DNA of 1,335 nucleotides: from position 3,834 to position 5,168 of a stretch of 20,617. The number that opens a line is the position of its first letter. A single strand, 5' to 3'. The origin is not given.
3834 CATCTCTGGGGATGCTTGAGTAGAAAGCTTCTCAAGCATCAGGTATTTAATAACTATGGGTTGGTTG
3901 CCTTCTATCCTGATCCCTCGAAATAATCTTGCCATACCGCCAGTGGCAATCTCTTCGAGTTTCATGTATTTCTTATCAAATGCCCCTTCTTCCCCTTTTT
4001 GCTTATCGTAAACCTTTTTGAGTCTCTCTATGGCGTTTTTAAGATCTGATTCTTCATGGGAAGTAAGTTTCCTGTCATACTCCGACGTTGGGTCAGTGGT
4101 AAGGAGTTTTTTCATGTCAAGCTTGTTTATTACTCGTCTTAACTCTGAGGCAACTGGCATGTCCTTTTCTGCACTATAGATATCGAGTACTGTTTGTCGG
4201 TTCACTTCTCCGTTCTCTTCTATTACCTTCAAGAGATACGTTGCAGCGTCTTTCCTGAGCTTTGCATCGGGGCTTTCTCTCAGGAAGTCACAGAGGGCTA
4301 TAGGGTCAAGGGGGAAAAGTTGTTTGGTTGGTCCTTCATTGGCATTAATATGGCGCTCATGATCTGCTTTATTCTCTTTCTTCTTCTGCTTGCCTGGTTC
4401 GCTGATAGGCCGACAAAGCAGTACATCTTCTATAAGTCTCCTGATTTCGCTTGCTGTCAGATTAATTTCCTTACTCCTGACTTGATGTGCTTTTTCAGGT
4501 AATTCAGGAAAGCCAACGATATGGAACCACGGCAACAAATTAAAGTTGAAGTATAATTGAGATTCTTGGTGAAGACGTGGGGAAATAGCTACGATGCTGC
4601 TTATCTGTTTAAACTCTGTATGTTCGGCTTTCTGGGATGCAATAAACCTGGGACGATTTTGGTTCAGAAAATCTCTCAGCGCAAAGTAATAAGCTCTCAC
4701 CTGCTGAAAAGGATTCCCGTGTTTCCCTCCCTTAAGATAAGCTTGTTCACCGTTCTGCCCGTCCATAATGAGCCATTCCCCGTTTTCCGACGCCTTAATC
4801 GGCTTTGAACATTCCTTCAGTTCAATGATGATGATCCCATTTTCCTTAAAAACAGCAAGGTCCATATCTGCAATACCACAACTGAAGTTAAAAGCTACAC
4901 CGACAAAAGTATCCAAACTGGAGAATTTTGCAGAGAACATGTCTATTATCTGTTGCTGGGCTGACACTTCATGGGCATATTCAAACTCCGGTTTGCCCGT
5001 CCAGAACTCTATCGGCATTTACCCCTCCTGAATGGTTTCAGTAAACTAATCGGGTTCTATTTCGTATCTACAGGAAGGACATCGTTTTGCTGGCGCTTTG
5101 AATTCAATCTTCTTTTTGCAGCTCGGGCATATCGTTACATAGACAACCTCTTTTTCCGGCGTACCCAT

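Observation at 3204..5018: NERD nuclease-like domain fused to a Hanks-type Ser/Thr kinase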

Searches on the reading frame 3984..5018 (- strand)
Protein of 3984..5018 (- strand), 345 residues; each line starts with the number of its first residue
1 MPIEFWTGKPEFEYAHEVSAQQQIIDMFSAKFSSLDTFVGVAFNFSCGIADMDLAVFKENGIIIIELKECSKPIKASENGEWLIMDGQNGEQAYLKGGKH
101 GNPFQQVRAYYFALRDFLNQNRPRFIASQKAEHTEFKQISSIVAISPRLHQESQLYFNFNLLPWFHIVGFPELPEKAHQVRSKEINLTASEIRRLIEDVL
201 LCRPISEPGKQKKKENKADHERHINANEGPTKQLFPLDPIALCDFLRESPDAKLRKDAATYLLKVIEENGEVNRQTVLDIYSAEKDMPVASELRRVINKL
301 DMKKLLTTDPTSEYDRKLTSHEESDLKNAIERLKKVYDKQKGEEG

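Call 12: find_homologous_proteins(query=window:4008-5018:-, max_evalue=0.001)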
Query seq(337 aa) (337 aa): 2 proteins with E <= 0.001 among 1171 candidates.
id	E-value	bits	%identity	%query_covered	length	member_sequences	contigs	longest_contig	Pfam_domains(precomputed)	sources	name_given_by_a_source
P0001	2.2e-63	233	52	61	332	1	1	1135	-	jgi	jgi:hypothetical protein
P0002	1.6e-59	220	49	61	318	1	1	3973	PF08378.18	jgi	jgi:hypothetical protein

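Call 22: find_encoding_contigs(protein=P0002, flank=10000, max_places=4)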
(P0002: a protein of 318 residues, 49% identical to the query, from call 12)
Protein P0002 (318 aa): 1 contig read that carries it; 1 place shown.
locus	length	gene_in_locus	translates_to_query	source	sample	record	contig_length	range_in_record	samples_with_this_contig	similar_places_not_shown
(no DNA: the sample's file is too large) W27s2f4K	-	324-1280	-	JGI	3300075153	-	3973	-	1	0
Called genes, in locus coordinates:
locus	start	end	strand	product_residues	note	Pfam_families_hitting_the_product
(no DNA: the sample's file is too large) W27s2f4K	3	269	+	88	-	?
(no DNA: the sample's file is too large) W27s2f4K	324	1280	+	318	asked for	PF08378:NERD (weak)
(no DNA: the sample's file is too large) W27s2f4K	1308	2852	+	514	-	PF08239:SH3_3, PF00753:Lactamase_B, PF23023:Anti-Pycsar_Apyc1 (weak), PF12706:Lactamase_B_2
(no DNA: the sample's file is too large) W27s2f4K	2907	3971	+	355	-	?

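Call 23: find_encoding_contigs(protein=P0001, flank=10000, max_places=4)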
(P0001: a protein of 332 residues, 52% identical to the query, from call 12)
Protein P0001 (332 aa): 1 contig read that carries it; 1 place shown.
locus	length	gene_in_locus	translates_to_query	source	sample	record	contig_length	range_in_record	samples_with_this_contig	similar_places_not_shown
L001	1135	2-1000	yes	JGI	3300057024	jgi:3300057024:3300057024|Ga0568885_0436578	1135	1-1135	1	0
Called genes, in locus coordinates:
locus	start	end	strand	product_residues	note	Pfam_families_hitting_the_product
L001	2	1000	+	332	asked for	?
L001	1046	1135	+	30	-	?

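Call 24: search_protein_representatives(protein=window:3984-5018:-)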
Query: 345 residues. Proteins with E-value up to 0.001 (for the whole library): 485; up to 1e-10: 174; up to 1e-30: 27. The best 150 are listed.
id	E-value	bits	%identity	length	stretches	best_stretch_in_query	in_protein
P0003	4.1e-229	775.7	100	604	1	1-345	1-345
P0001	7.6e-64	232.4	52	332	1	1-209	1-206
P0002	5.5e-60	219.8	49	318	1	1-210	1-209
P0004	2.3e-59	217.7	47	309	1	1-219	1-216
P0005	1.0e-56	209.0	48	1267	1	1-220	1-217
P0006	1.0e-55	205.7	48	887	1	1-206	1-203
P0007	2.7e-51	191.2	42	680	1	1-239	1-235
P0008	2.0e-46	175.2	41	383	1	1-206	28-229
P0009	4.0e-45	170.9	42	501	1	1-209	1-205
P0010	8.8e-45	169.8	40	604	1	1-204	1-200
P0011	4.4e-42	160.9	40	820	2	1-213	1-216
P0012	5.4e-42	160.6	46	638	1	27-207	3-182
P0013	1.4e-41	159.3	42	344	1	7-206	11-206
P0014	2.9e-41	158.2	45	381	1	1-205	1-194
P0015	1.5e-40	155.9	43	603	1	1-205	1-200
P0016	2.3e-40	155.2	39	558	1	1-205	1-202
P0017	7.2e-40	153.6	40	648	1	1-212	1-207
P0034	9.5e-29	117.1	37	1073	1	1-205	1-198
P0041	1.5e-27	113.1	38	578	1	2-216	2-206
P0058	1.0e-22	97.3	31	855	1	1-209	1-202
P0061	1.2e-21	93.7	34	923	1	1-200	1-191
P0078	7.5e-19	84.5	43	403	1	240-345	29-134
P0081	2.2e-18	83.0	44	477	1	236-345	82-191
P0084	5.7e-18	81.7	48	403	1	239-344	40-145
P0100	2.1e-16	76.5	37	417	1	231-345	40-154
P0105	4.8e-16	75.3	32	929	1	1-195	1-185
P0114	8.5e-15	71.2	29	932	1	1-215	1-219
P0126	4.2e-14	68.9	40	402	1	242-343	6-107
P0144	2.6e-12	63.0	29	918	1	1-206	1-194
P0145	3.0e-12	62.9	30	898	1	11-206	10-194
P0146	3.5e-12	62.6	29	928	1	20-198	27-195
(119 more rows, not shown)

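Call 29: find_encoding_contigs(protein=P0003, flank=10000, max_places=4)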
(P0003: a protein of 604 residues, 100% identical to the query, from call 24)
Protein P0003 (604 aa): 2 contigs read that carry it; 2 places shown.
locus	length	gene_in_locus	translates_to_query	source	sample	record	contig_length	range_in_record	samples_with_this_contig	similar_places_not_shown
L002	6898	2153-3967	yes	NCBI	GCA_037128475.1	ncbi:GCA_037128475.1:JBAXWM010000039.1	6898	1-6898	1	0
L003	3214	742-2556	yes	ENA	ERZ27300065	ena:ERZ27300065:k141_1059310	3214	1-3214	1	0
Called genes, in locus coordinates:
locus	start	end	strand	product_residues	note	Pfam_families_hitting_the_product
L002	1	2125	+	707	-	PF01145:Band_7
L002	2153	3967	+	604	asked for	PF08378:NERD (weak), PF00069:Pkinase, PF07714:PK_Tyr_Ser-Thr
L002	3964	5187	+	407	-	-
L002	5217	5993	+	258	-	PF13485:Peptidase_MA_2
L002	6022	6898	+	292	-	?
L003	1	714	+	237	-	?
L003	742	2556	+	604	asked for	PF08378:NERD (weak), PF00069:Pkinase, PF07714:PK_Tyr_Ser-Thr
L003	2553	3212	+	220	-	?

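Call 31: search_protein_families(library=pfam, alignment_id=A1, max_evalue=0.0001)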
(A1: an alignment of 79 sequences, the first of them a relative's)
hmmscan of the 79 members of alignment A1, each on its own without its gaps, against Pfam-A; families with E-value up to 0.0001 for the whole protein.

A. member 1, P0001 (332 aa): 0 families

B. families by the number of members that match (of 79 scanned): 99 families (the first 25 are shown)
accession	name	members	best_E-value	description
PF08378.17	NERD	68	4.5e-15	Nuclease-related domain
PF13245.12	AAA_19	11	1.6e-20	AAA domain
PF13604.12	AAA_30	10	4.2e-16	AAA domain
PF13191.12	AAA_16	10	2.4e-09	AAA ATPase domain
PF08696.17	Dna2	9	4.9e-18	DNA replication factor Dna2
PF13086.12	AAA_11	8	1.4e-35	AAA domain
PF00580.27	UvrD-helicase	7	1e-75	UvrD/REP helicase N-terminal domain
PF00931.28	NB-ARC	7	4.1e-23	NB-ARC domain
PF13401.12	AAA_22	7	1.2e-09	AAA domain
PF20720.3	nSTAND3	7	2.5e-07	Novel STAND NTPase 3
PF00069.31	Pkinase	6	3.7e-49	Protein kinase domain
PF13087.12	AAA_12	6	6.9e-43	AAA domain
PF07714.23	PK_Tyr_Ser-Thr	6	1.2e-32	Protein tyrosine and serine/threonine kinase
PF12705.13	PDDEXK_1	6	1.6e-16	PD-(D/E)XK nuclease superfamily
PF05729.18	NACHT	6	2.8e-15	NACHT domain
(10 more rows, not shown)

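Call 35: find_encoding_contigs(protein=P0015, flank=10000, max_places=3)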
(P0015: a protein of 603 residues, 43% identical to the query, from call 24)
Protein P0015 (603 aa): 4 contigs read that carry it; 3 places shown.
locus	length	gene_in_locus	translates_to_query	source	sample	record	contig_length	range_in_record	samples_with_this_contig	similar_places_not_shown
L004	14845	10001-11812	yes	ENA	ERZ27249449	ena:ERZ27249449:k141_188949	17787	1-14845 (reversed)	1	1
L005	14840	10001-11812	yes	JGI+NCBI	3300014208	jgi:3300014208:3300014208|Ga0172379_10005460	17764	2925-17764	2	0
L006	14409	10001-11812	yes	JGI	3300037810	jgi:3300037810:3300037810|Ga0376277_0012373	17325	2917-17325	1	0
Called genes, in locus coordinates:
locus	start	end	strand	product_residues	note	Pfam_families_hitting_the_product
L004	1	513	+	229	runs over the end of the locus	PF13672:PP2C_2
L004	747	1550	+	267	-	-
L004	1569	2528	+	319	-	PF03783:CsgG (weak)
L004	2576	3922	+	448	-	PF01098:FTSW_RODA_SPOVE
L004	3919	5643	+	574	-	PF21922:PBP_dimer_2, PF00905:Transpeptidase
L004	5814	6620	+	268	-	-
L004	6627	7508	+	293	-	PF13485:Peptidase_MA_2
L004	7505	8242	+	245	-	-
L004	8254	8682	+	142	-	-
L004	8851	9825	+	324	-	PF03781:FGE-sulfatase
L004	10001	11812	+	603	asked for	PF08378:NERD (weak), PF00069:Pkinase, PF07714:PK_Tyr_Ser-Thr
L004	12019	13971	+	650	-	-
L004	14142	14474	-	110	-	-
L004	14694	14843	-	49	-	?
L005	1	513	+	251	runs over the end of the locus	PF13672:PP2C_2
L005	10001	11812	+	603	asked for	PF08378:NERD (weak), PF00069:Pkinase, PF07714:PK_Tyr_Ser-Thr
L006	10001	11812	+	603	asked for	PF08378:NERD (weak), PF00069:Pkinase, PF07714:PK_Tyr_Ser-Thr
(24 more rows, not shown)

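Call 36: find_encoding_contigs(protein=P0078, flank=10000, max_places=3)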
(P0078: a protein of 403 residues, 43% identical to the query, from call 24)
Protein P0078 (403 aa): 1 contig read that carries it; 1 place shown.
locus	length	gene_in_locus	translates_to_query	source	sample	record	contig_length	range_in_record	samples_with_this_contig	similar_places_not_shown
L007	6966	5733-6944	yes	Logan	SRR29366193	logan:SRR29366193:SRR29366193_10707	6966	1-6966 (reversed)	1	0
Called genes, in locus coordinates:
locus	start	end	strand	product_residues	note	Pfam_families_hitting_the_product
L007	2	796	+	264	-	?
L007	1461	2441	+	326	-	PF03783:CsgG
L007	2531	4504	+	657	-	PF12773:DZR, PF13240:Zn_Ribbon_1 (faint), PF13248:Zn_ribbon_3 (faint), PF17032:Zn_ribbon_15 (faint), PF18912:DZR_2 (faint), PF24460:DUF7575 (faint), PF24463:DUF7577 (faint), PF01145:Band_7 (weak)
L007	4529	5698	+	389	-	PF10463:Peptidase_U49 (weak)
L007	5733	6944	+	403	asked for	PF00069:Pkinase, PF07714:PK_Tyr_Ser-Thr, PF03109:ABC1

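Call 41: find_encoding_contigs(protein=P0041, flank=10000, max_places=3)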
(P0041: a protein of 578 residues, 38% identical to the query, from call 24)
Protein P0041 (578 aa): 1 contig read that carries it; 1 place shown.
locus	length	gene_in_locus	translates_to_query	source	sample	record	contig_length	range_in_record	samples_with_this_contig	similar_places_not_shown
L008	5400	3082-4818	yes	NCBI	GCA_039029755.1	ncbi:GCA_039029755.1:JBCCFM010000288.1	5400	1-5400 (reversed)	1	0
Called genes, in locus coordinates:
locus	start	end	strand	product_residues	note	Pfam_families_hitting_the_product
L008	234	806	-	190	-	PF14454:Prok_Ub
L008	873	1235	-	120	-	-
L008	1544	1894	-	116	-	-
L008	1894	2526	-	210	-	-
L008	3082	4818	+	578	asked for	PF08378:NERD, PF00069:Pkinase, PF07714:PK_Tyr_Ser-Thr, PF01636:APH (faint)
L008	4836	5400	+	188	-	?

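Call 42: find_encoding_contigs(protein=P0058, flank=10000, max_places=3)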
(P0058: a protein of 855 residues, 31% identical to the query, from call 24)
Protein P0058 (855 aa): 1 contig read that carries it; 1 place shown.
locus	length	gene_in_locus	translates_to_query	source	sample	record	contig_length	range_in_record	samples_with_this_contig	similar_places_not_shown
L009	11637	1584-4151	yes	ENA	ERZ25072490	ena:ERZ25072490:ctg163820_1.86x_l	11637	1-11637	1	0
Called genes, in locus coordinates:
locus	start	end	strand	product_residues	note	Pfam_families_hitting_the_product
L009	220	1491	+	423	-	PF19960:EAD7, PF14516:AAA_35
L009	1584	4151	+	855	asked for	PF08378:NERD, PF00069:Pkinase, PF07714:PK_Tyr_Ser-Thr, PF14516:AAA_35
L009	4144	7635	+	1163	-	PF14516:AAA_35, PF00069:Pkinase, PF07714:PK_Tyr_Ser-Thr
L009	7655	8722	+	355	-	PF08239:SH3_3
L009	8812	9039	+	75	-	PF27253:AF_1253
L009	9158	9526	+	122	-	-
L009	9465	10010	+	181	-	PF08241:Methyltransf_11 (weak)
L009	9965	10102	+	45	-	-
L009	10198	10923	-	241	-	PF01738:DLH (weak), PF02230:Abhydrolase_2, PF20434:BD-FAE (faint), PF00561:Abhydrolase_1 (faint), PF12697:Abhydrolase_6 (weak)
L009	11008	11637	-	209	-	?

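Call 52: find_encoding_contigs(protein=P0084, flank=10000, max_places=3)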
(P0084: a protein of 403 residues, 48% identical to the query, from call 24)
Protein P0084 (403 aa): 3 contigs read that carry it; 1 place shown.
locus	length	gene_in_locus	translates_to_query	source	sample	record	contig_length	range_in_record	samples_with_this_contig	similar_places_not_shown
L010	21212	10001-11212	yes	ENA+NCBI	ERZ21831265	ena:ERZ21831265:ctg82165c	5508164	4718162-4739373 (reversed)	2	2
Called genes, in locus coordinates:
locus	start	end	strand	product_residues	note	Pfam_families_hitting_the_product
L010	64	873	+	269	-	-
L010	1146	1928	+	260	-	PF12401:FhaA_N, PF16697:Yop-YscD_cpl, PF00498:FHA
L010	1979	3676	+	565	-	PF00498:FHA, PF16697:Yop-YscD_cpl (weak), PF00498:FHA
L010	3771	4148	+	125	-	-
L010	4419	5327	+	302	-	PF00581:Rhodanese, PF00899:ThiF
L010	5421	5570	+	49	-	-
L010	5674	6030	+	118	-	-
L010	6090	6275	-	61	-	-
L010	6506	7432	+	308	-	-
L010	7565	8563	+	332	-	-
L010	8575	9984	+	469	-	-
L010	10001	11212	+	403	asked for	PF00069:Pkinase, PF07714:PK_Tyr_Ser-Thr, PF03109:ABC1 (weak)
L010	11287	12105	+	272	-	PF13485:Peptidase_MA_2 (weak)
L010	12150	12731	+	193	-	PF04542:Sigma70_r2 (weak)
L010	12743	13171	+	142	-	-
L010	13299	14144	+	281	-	PF12401:FhaA_N, PF16697:Yop-YscD_cpl, PF00498:FHA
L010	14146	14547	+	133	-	-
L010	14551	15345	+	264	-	PF13672:PP2C_2, PF00481:PP2C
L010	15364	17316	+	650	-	PF00069:Pkinase, PF07714:PK_Tyr_Ser-Thr, PF07719:TPR_2 (faint), PF13181:TPR_8 (faint), PF13431:TPR_17 (faint), PF13414:TPR_11 (weak), PF13432:TPR_16 (weak), PF00515:TPR_1 (weak), +1 more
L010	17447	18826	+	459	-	PF01098:FTSW_RODA_SPOVE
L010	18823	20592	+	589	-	PF21922:PBP_dimer_2 (weak), PF00905:Transpeptidase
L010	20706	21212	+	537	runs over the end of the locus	PF01464:SLT, PF23446:LysM1_NFP_LYK (faint), PF23462:LysM3_NFP (faint), PF01476:LysM, PF23473:LysM3_LYK4_5 (weak)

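Call 53: find_encoding_contigs(protein=P0100, flank=10000, max_places=3)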
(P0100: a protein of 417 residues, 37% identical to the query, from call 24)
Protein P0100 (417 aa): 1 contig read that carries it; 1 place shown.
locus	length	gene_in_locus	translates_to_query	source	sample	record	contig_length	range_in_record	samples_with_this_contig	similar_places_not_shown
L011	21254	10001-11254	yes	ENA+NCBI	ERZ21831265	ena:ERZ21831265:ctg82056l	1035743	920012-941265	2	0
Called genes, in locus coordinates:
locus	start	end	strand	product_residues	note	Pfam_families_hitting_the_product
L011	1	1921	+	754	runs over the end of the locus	PF12773:DZR (weak), PF13240:Zn_Ribbon_1 (faint), PF01145:Band_7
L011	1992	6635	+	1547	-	PF00069:Pkinase, PF07714:PK_Tyr_Ser-Thr, PF07719:TPR_2 (faint)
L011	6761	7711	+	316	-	PF03781:FGE-sulfatase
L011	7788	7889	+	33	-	-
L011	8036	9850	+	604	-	PF03781:FGE-sulfatase, PF07603:Lcl_C (faint), PF03781:FGE-sulfatase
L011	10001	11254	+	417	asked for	PF00069:Pkinase, PF07714:PK_Tyr_Ser-Thr, PF03109:ABC1 (weak)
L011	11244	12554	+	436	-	-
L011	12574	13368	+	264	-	PF13485:Peptidase_MA_2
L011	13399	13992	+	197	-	-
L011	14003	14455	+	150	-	-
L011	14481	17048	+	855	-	PF00069:Pkinase, PF07714:PK_Tyr_Ser-Thr, PF00542:Ribosomal_L12 (faint), PF03946:Ribosomal_L11_N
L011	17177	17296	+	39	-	-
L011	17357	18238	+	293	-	-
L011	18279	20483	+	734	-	PF00069:Pkinase, PF07714:PK_Tyr_Ser-Thr, PF03781:FGE-sulfatase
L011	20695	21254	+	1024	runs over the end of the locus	PF00069:Pkinase, PF07714:PK_Tyr_Ser-Thr, PF03781:FGE-sulfatase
